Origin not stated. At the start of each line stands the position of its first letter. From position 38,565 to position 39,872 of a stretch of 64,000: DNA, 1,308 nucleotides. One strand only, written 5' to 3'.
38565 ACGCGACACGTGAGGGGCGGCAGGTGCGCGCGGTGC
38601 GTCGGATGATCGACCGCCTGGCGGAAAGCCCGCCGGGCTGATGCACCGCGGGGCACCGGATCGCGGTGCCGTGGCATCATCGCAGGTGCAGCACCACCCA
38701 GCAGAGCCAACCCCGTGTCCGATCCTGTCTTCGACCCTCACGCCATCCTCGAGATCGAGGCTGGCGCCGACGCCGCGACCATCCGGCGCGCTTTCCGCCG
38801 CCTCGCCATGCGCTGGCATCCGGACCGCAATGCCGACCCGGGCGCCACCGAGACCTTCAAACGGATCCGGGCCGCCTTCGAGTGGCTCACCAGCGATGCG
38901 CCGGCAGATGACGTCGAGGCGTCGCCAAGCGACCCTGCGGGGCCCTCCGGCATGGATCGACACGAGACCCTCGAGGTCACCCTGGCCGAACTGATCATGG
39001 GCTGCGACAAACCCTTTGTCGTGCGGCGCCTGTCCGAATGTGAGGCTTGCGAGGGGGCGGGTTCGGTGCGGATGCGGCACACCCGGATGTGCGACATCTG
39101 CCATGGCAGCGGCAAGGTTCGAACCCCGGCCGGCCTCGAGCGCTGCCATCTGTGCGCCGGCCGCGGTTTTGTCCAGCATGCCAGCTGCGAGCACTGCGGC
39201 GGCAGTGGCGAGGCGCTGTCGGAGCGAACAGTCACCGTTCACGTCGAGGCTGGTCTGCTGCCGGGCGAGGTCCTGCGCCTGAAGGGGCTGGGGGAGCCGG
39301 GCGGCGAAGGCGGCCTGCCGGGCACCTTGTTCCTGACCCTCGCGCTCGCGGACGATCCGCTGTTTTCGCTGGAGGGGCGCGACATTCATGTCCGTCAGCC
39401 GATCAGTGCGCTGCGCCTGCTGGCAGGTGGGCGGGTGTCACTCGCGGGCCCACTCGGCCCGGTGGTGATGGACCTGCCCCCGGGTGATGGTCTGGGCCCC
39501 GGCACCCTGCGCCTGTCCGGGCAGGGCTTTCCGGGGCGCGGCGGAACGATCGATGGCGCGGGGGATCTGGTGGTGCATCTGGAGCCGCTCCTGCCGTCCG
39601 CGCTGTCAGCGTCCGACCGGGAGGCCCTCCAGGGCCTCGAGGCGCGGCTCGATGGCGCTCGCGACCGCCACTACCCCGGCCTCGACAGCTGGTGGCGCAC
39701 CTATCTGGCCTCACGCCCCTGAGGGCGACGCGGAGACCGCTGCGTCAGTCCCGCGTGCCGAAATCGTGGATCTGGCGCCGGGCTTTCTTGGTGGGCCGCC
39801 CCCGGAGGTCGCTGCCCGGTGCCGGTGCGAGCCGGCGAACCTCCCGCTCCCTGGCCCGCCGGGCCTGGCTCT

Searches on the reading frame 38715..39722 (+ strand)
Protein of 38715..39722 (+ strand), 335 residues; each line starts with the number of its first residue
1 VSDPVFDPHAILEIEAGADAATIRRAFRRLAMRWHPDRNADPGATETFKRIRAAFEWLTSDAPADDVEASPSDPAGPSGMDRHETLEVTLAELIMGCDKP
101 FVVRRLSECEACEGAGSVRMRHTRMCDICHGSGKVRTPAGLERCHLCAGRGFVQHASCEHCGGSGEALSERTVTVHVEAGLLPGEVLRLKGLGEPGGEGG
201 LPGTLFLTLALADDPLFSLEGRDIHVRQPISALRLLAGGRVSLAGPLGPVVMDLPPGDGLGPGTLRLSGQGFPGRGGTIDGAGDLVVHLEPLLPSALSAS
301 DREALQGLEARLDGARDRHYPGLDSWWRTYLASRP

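Call 70: search_protein_families(library=pfam, proteins=[window:38715-39722:+], max_evalue=0.00001)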
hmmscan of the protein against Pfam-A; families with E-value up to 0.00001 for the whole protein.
window:38715-39722:+ (335 aa): 3 families
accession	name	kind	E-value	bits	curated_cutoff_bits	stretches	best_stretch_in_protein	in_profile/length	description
PF01556.23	DnaJ_C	-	5.4e-21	75.6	26.6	1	85-290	4-148/152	DnaJ C terminal domain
PF00226.36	DnaJ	-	2.8e-15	56.6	27.8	1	7-61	1-56/63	DnaJ domain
PF00684.25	DnaJ_CXXCXGXG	-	7.3e-06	26.6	32.7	0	109-165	1-65/65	DnaJ central domain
